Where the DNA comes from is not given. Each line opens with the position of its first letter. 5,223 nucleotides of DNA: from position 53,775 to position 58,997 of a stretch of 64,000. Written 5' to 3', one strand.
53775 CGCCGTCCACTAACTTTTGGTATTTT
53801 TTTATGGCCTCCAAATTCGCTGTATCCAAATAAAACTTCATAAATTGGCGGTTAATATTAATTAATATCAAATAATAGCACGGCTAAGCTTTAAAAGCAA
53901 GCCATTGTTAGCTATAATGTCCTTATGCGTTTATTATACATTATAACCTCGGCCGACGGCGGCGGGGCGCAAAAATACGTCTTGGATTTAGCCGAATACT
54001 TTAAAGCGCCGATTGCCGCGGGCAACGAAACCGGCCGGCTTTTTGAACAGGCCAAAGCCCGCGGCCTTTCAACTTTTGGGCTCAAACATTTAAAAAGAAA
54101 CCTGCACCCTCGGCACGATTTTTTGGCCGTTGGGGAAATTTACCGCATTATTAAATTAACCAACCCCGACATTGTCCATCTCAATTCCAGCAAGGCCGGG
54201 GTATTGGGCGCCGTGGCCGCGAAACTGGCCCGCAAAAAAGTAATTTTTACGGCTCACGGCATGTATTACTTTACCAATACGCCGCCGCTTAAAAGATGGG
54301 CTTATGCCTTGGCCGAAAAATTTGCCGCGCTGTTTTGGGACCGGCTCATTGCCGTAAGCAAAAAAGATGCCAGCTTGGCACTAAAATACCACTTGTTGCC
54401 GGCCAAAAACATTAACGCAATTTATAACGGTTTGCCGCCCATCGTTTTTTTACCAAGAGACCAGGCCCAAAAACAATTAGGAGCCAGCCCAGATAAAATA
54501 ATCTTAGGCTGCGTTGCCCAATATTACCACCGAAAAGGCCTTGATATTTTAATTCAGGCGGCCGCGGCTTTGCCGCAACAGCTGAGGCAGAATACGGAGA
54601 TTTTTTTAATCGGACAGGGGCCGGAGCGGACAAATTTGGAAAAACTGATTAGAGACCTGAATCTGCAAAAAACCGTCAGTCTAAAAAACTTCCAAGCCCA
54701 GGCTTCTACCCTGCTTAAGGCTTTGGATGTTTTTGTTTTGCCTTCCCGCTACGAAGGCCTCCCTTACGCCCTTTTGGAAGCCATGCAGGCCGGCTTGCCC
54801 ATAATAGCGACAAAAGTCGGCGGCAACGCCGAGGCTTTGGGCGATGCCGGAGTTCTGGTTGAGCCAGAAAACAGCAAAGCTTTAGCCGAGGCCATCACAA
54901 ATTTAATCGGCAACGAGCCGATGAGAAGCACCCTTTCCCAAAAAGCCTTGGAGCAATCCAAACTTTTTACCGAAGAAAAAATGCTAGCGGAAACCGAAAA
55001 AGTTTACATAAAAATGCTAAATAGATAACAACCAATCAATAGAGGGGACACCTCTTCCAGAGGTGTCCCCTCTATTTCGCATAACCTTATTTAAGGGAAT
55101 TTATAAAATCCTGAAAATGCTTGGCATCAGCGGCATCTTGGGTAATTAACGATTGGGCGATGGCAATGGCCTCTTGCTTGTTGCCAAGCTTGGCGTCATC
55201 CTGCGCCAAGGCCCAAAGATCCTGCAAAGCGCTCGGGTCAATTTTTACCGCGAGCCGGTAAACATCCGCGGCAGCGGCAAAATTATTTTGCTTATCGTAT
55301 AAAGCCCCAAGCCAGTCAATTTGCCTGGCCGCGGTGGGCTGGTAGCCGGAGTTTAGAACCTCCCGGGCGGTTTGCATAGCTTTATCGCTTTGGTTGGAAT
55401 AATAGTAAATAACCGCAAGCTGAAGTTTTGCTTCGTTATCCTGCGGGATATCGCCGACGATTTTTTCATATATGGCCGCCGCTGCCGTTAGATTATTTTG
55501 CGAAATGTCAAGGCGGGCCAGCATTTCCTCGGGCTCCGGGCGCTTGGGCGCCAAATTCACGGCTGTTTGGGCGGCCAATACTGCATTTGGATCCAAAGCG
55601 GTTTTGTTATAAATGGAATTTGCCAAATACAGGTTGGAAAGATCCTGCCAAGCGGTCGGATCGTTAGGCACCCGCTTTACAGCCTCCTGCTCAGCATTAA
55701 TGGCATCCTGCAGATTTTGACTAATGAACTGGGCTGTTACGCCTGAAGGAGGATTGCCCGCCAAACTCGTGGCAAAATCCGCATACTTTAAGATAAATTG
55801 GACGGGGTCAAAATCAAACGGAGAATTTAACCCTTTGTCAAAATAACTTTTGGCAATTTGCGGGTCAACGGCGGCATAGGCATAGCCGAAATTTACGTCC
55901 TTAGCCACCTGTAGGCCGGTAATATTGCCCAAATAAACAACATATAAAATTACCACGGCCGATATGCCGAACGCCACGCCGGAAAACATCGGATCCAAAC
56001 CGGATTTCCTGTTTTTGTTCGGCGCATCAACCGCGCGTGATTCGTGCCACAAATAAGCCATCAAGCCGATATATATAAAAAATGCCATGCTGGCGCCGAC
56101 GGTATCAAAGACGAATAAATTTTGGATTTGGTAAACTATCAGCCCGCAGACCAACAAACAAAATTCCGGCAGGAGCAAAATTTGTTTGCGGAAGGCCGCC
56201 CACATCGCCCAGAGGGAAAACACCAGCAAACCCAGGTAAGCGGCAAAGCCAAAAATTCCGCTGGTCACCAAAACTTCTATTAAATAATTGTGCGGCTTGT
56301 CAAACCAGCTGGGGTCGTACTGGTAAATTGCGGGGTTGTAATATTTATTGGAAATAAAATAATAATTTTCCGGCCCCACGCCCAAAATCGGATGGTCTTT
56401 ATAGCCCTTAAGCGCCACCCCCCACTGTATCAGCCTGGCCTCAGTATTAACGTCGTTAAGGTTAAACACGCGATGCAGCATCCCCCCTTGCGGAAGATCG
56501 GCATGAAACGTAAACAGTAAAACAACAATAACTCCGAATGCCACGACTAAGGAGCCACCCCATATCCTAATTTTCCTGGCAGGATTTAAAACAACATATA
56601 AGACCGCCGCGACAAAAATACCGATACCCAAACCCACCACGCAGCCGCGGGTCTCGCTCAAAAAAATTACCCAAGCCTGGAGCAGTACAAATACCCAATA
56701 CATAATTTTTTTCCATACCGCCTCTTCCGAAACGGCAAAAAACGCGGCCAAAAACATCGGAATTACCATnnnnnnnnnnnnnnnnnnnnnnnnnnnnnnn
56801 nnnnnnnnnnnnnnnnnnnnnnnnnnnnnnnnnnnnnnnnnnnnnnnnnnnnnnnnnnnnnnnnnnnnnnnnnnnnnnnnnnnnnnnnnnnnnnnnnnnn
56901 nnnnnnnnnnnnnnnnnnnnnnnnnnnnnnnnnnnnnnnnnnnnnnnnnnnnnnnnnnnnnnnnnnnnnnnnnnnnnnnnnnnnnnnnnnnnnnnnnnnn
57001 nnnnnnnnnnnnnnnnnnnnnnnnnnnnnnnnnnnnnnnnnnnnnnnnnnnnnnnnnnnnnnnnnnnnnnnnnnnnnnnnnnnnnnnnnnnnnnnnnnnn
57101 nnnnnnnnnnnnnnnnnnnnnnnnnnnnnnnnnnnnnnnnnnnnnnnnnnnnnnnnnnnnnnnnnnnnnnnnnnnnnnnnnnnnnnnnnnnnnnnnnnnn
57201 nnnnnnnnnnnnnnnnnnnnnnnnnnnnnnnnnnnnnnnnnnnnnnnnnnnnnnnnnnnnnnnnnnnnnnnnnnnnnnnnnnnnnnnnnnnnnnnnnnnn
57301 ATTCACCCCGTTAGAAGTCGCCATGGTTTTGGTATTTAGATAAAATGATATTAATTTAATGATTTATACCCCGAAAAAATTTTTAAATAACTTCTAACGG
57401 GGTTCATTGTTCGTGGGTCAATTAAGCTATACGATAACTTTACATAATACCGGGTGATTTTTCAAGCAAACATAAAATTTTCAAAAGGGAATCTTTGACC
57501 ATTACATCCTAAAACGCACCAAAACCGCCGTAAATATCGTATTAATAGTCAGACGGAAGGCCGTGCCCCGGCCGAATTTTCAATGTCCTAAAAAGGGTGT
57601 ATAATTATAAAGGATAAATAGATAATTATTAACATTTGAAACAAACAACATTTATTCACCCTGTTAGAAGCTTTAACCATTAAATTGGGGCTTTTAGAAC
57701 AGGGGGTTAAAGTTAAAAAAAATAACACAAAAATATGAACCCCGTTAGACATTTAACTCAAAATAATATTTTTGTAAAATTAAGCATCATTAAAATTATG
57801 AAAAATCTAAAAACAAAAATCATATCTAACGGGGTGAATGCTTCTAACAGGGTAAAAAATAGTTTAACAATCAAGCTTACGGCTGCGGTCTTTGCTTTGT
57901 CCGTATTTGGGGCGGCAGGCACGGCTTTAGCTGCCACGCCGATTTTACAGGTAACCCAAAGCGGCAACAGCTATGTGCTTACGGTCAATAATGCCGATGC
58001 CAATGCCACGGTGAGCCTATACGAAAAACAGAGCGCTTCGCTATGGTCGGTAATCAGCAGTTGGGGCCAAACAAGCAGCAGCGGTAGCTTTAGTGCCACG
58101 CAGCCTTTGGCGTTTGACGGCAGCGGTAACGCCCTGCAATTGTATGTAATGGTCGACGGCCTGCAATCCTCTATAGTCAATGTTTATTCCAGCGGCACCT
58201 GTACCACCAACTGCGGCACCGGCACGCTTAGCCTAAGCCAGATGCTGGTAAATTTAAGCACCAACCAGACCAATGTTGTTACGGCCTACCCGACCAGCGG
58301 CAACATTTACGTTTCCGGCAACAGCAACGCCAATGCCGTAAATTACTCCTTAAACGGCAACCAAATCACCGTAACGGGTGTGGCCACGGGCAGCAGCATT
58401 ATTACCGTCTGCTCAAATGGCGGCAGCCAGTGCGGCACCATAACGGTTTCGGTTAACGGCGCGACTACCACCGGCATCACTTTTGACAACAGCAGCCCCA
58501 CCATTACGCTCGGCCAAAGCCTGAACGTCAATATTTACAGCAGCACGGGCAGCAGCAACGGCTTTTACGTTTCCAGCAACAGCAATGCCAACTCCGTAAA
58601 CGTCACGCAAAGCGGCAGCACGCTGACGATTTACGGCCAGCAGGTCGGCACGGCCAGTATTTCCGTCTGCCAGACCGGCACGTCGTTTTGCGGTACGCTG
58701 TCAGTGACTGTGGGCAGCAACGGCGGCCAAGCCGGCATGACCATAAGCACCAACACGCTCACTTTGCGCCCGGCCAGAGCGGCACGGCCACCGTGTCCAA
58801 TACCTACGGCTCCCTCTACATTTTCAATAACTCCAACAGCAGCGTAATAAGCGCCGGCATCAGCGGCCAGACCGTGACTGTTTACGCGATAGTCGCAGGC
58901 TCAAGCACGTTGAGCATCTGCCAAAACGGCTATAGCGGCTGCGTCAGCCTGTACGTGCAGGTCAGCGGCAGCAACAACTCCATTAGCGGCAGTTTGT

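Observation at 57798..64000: Giant Cys-repeat surface proteins sharing a novel C-terminal module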

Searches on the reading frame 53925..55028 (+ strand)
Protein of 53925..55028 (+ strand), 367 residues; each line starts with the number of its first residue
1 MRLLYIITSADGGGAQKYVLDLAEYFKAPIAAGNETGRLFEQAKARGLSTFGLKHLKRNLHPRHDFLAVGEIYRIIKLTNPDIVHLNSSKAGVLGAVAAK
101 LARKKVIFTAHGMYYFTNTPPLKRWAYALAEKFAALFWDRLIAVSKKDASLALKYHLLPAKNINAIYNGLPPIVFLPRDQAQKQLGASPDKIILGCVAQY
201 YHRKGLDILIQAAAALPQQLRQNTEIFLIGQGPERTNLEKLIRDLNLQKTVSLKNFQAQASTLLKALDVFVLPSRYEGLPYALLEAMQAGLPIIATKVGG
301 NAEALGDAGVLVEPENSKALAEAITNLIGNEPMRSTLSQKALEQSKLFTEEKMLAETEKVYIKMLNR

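Call 32: search_protein_families(library=pfam, max_evalue=0.001, proteins=[window:53925-55028:+])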
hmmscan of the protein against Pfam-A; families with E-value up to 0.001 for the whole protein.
window:53925-55028:+ (367 aa): 6 families
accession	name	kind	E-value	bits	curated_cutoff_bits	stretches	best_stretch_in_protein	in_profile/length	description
PF00534.26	Glycos_transf_1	-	6.1e-41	140.2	26.4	1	178-342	2-170/172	Glycosyl transferases group 1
PF13692.12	Glyco_trans_1_4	-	3.4e-34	118.6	27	1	193-329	3-141/142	Glycosyl transferases group 1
PF13439.12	Glyco_transf_4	-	7.6e-21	75.3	28.5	1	13-170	2-166/170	Glycosyltransferase Family 4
PF13579.12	Glyco_trans_4_4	-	7.1e-15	56.1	29.7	1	13-169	1-158/158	Glycosyl transferase 4-like domain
PF20706.3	GT4-conflict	-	1.7e-09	37.6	26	1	200-315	208-327/385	Family 4 Glycosyltransferase in conflict systems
PF13477.12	Glyco_trans_4_2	-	1e-08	35.9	23.4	1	60-143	54-137/139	Glycosyl transferase 4-like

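Call 89: find_encoding_contigs(protein=window:53925-55028:+, flank=10000, max_places=4)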
Protein window:53925-55028:+ (367 aa): 1 contig read that carries it; 1 place shown.
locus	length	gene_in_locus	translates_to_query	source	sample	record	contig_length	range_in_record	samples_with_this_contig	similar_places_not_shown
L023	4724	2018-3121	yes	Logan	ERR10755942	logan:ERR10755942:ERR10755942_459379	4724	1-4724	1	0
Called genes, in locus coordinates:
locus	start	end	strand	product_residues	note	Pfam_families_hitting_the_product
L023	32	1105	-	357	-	PF13524:Glyco_trans_1_2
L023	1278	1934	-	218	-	PF00923:TAL_FSA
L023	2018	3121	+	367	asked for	PF13439:Glyco_transf_4, PF13579:Glyco_trans_4_4, PF13477:Glyco_trans_4_2, PF20706:GT4-conflict, PF00534:Glycos_transf_1, PF13692:Glyco_trans_1_4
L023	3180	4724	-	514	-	?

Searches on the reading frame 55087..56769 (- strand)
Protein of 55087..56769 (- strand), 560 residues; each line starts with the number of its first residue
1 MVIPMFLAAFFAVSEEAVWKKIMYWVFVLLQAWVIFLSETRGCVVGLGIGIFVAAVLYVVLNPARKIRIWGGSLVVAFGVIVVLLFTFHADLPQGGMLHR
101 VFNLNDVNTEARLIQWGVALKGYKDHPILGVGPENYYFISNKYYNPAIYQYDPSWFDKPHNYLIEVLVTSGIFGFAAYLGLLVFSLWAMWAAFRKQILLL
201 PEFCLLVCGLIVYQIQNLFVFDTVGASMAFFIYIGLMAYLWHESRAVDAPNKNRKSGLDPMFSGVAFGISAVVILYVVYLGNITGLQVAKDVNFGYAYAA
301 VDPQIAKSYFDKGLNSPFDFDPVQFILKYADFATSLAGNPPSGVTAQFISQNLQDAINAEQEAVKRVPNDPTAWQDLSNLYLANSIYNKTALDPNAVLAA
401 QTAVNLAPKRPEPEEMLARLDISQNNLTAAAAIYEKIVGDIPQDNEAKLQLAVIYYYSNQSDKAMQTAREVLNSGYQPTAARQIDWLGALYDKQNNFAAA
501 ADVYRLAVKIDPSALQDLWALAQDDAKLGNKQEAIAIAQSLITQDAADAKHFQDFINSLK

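Call 32: search_protein_families(library=pfam, max_evalue=0.001, proteins=[window:55087-56769:-])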
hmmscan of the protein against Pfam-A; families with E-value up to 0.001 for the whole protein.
window:55087-56769:- (560 aa): 10 families
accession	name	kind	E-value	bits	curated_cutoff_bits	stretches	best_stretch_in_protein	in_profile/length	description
PF04932.20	Wzy_C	-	1.6e-21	77.1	31.7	1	27-179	2-149/149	O-Antigen ligase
PF14559.12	TPR_19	-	1.3e-08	35.5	25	1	423-477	3-57/68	Tetratricopeptide repeat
PF13428.12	TPR_14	-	7.2e-08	32.8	23.5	0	485-523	5-43/44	Tetratricopeptide repeat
PF13432.12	TPR_16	-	1.8e-06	28.7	32.7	0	416-472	2-58/65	Tetratricopeptide repeat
PF07719.23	TPR_2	-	3.9e-06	27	27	0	486-513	6-33/34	Tetratricopeptide repeat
PF13174.12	TPR_6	-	3.2e-05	24.7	26.3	0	446-473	1-28/33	Tetratricopeptide repeat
PF13181.12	TPR_8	-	4.9e-05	23.6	25.7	0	487-513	7-33/34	Tetratricopeptide repeat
PF25063.1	ARM_TT21_C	-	6.4e-05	23.3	35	1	445-544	95-193/209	Tetratricopeptide repeat protein 21 C-terminal ARM domain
PF12895.13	ANAPC3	-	7.9e-05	23.3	27.2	0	424-471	2-49/82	Anaphase-promoting complex, cyclosome, subunit 3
PF00515.34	TPR_1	-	0.00026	21.1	27.8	0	487-513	7-33/34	Tetratricopeptide repeat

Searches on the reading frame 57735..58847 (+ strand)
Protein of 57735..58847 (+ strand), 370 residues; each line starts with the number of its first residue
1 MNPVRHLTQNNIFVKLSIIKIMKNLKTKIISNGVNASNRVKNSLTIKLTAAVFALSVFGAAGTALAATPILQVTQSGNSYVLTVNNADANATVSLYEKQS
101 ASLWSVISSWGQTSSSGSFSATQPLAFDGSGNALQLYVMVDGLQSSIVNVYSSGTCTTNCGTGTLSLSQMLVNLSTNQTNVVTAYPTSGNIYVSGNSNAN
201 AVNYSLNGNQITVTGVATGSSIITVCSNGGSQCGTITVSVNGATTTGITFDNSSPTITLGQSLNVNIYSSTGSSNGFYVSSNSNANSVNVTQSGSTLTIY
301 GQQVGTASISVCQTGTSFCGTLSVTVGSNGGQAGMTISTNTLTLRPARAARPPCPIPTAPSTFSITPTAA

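Call 91: find_encoding_contigs(protein=window:57735-58847:+, flank=10000, max_places=4)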
Protein window:57735-58847:+ (370 aa): 1 contig read that carries it; 1 place shown.
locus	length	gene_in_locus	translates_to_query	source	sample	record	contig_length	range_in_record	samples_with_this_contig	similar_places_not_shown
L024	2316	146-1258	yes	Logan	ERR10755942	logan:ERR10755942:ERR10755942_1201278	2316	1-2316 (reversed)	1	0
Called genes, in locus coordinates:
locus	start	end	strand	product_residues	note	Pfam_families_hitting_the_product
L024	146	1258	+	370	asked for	PF13629:T2SS-T3SS_pil_N (faint)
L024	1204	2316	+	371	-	?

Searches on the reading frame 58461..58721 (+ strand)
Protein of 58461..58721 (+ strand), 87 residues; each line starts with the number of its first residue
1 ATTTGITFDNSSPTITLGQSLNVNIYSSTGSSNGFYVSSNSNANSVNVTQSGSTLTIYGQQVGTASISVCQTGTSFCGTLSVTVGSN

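Call 84: search_solved_structures(query=A5, max_evalue=1, show_alignments=1)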
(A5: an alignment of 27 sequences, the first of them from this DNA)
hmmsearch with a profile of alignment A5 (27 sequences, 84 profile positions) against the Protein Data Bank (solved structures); distinct sequences matched with E-value up to 1: 13.
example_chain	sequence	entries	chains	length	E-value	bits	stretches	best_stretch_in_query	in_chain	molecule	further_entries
7z47_G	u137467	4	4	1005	8.2e-07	32.1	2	4-77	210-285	Surface protein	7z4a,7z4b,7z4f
2l04_A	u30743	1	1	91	0.0013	21.8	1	3-80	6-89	Major tail protein V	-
9mfe_A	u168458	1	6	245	0.0029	20.7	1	3-80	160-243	Major tail protein V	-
7t4f_A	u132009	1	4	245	0.017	18.2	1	3-80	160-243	Tail tube protein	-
6p3e_A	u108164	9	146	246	0.018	18.2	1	3-80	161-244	Tail tube protein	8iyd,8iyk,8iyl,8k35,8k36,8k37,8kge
1e5u_I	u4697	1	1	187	0.043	17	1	13-73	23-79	INTIMIN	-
7quz_AAA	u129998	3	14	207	0.044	17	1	4-81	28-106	Beta-1,3-glucanase bglH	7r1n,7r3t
9d7z_J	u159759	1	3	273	0.055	16.6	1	18-72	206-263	Ig-like domain-containing protein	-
9e99_J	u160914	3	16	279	0.084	16.1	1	29-82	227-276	32 kDa protein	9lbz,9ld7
9hcj_10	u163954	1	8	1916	0.23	14.7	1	6-66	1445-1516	Nucleoporin 210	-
1f00_I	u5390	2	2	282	0.25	14.5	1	14-73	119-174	INTIMIN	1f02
7x30_P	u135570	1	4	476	0.59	13.3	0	3-81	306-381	Hoc-like protein ORF90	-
5gs0_C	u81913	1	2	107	0.68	13.1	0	10-35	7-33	light chain (anti-TLR3)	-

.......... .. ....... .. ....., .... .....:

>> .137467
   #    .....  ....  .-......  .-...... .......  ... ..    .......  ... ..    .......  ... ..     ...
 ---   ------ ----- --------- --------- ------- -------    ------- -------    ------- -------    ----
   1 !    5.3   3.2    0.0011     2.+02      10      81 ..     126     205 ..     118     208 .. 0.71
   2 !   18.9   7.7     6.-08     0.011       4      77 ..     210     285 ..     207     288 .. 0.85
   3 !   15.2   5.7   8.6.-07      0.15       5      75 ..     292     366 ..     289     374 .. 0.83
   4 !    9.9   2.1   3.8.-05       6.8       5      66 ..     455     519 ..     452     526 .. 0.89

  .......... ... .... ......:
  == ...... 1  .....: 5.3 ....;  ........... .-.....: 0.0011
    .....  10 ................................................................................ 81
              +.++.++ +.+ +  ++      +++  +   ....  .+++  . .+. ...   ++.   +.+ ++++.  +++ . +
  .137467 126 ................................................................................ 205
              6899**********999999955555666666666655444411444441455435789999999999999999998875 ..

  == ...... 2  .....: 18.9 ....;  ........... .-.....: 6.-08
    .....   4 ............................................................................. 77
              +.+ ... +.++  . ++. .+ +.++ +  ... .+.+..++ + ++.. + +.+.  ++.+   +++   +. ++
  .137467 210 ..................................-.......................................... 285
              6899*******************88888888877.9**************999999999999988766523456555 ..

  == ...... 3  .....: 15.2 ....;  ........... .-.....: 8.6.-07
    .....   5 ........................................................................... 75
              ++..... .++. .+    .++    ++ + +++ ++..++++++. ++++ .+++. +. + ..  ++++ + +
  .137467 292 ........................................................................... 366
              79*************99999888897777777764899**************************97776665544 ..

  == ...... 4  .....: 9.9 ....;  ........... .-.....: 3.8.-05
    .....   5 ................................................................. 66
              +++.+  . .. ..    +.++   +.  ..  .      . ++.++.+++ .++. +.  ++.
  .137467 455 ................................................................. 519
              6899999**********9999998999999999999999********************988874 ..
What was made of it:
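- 58212..59752 (+): Six tandem Big_2-type Ig-like repeats (73-89 aa), each with a C-x6-7-C pair. The repeat profile A5 hits Big_2-type solved domains: 7z47_G at 8e-7 and lambda gpV 2l04 at 1e-3 (call 84).
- On Big_2 (PF02368) Ig-like domain: The repeat profile A5 hits 7z47_G at 8e-7, lambda gpV at 1e-3 and intimin at 0.04 (call 84).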
